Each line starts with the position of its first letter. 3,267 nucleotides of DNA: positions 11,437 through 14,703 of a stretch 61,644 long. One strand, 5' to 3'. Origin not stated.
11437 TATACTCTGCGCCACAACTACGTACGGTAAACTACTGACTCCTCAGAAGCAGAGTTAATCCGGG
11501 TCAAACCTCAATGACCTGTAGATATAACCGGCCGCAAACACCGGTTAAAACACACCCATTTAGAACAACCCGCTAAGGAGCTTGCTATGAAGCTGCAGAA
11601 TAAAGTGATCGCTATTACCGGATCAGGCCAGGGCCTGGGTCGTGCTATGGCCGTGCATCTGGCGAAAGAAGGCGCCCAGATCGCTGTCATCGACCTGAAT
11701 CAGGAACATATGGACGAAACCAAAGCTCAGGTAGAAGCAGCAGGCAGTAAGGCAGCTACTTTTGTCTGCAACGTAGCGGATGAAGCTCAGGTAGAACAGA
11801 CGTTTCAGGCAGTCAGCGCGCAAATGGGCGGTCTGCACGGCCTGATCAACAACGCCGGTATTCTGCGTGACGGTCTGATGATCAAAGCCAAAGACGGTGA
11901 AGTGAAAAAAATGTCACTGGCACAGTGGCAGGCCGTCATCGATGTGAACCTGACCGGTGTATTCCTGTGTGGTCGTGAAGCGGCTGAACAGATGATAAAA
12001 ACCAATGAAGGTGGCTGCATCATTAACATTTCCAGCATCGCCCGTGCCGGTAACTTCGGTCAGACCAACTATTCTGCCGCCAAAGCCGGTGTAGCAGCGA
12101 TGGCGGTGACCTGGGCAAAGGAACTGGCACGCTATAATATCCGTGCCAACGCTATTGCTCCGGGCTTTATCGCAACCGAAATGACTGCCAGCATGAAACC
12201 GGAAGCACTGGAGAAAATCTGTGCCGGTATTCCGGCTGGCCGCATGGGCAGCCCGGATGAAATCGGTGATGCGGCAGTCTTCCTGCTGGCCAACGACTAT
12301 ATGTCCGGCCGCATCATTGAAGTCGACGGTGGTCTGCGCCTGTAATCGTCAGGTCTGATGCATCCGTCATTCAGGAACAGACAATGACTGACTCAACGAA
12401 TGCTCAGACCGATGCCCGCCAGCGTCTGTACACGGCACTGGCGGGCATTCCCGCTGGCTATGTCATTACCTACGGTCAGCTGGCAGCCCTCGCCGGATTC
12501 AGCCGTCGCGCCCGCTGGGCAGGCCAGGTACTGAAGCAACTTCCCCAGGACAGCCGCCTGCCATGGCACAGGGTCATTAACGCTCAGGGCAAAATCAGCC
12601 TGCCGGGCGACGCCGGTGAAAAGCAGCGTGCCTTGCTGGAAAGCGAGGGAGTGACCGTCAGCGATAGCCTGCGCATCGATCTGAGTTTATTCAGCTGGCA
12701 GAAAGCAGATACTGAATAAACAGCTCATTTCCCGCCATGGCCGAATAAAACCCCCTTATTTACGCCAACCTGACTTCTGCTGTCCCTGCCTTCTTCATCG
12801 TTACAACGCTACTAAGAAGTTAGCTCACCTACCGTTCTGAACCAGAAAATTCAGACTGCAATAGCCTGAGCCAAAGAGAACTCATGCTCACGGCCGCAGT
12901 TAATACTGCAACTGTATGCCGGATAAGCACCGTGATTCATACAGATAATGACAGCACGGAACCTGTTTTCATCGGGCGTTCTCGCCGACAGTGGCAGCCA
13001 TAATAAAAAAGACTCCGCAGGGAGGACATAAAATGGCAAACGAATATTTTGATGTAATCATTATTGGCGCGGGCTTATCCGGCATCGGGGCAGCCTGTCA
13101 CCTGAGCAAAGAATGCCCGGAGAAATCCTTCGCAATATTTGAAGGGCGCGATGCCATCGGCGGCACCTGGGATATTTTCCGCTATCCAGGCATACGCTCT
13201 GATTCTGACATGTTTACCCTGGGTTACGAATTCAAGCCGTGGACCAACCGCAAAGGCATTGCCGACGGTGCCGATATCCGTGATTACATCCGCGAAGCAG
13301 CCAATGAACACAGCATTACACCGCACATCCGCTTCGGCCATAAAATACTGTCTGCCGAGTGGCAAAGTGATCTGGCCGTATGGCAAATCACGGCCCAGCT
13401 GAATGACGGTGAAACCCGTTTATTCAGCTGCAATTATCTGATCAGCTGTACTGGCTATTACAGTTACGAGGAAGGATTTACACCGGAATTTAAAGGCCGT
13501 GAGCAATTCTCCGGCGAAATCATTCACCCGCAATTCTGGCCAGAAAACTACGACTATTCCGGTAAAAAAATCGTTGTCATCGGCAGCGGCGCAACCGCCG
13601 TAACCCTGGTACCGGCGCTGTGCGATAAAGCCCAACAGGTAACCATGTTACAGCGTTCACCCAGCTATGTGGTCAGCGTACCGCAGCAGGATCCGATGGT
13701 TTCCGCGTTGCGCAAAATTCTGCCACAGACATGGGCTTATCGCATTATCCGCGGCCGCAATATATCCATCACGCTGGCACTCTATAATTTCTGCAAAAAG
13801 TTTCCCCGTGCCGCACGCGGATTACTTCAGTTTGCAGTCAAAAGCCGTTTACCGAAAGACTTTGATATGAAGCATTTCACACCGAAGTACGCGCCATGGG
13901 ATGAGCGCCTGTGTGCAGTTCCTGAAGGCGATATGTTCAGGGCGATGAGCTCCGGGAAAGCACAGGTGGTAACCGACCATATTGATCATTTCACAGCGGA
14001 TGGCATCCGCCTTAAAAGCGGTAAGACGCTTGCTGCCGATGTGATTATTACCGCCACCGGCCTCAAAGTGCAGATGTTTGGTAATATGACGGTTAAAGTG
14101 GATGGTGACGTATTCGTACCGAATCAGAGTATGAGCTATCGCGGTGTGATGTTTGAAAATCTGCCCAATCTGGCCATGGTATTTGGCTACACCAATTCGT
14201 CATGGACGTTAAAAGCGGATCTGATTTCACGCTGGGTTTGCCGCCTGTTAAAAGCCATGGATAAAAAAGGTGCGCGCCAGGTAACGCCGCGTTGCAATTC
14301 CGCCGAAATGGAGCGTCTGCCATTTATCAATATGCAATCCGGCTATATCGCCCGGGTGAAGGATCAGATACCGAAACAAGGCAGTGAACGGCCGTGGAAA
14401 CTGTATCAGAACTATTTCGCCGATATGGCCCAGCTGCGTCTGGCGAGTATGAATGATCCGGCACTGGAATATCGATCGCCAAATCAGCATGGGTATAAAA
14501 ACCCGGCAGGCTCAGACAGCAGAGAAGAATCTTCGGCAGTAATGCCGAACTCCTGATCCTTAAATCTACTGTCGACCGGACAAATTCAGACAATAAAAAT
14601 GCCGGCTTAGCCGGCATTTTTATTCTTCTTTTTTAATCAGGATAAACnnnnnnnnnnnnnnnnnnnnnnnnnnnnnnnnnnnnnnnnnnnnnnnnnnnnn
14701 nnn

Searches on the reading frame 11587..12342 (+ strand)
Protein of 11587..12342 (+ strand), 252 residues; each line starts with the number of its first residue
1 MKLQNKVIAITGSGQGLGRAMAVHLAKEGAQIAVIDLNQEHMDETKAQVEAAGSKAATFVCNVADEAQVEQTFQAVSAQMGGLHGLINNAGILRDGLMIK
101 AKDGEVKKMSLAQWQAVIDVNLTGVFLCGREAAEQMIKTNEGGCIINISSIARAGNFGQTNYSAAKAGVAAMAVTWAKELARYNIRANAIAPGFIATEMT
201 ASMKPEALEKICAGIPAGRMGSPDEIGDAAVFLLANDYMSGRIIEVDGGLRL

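Call 59: search_protein_families(library=pfam, proteins=[window:11587-12342:+], max_evalue=0.00001)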
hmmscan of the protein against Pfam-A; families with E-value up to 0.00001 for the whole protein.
window:11587-12342:+ (252 aa): 4 families
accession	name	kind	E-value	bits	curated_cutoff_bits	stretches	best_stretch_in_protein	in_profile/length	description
PF13561.12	adh_short_C2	-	1.1e-58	199.1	27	1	15-250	6-235/236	Enoyl-(Acyl carrier protein) reductase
PF00106.31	adh_short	-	6.6e-55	186.1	26.6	1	6-205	1-192/195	short chain dehydrogenase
PF08659.16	KR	-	1.9e-15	57.7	22.6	1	9-178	4-165/180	KR domain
PF23441.1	SDR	-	3.9e-07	30.2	27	1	2-250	4-255/258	SDR-like rossmann domain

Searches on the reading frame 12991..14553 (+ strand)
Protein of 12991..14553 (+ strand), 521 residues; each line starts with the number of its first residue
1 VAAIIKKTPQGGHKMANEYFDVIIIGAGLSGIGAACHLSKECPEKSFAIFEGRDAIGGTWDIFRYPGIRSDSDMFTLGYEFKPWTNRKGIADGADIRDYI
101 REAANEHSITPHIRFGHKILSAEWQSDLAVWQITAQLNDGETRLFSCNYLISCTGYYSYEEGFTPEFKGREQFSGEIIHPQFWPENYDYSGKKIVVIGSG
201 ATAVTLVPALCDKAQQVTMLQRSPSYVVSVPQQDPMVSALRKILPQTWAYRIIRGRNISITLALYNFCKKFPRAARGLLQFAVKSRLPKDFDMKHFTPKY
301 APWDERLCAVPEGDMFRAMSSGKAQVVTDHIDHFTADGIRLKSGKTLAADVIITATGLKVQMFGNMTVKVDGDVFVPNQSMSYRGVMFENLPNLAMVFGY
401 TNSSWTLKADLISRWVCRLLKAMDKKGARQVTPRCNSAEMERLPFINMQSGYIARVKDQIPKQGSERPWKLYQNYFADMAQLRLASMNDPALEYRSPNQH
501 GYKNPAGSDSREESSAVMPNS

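Call 59: search_protein_families(library=pfam, proteins=[window:12991-14553:+], max_evalue=0.00001)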
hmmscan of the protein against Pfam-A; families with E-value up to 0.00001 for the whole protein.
window:12991-14553:+ (521 aa): 7 families
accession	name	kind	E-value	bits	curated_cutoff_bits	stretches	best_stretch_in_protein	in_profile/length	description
PF00743.25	FMO-like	-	2.2e-15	56.6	22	1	95-231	85-223/532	Flavin-binding monooxygenase-like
PF13738.12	Pyr_redox_3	-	1.7e-10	41.1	30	1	23-226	1-199/305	Pyridine nucleotide-disulphide oxidoreductase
PF07992.20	Pyr_redox_2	-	1.2e-09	38.4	26.1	1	20-227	1-178/291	Pyridine nucleotide-disulphide oxidoreductase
PF13450.12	NAD_binding_8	-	1.3e-08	35.4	21.9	1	24-71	1-46/68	NAD(P)-binding Rossmann-like domain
PF01266.30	DAO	-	2.3e-07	31.1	27.9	0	21-59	1-38/353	FAD dependent oxidoreductase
PF13434.12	Lys_Orn_oxgnase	-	2e-06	27.6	21.3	0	98-226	99-225/339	L-lysine 6-monooxygenase/L-ornithine 5-monooxygenase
PF01946.23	Thi4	-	3.2e-06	27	26.2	0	20-59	18-57/235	Thi4 family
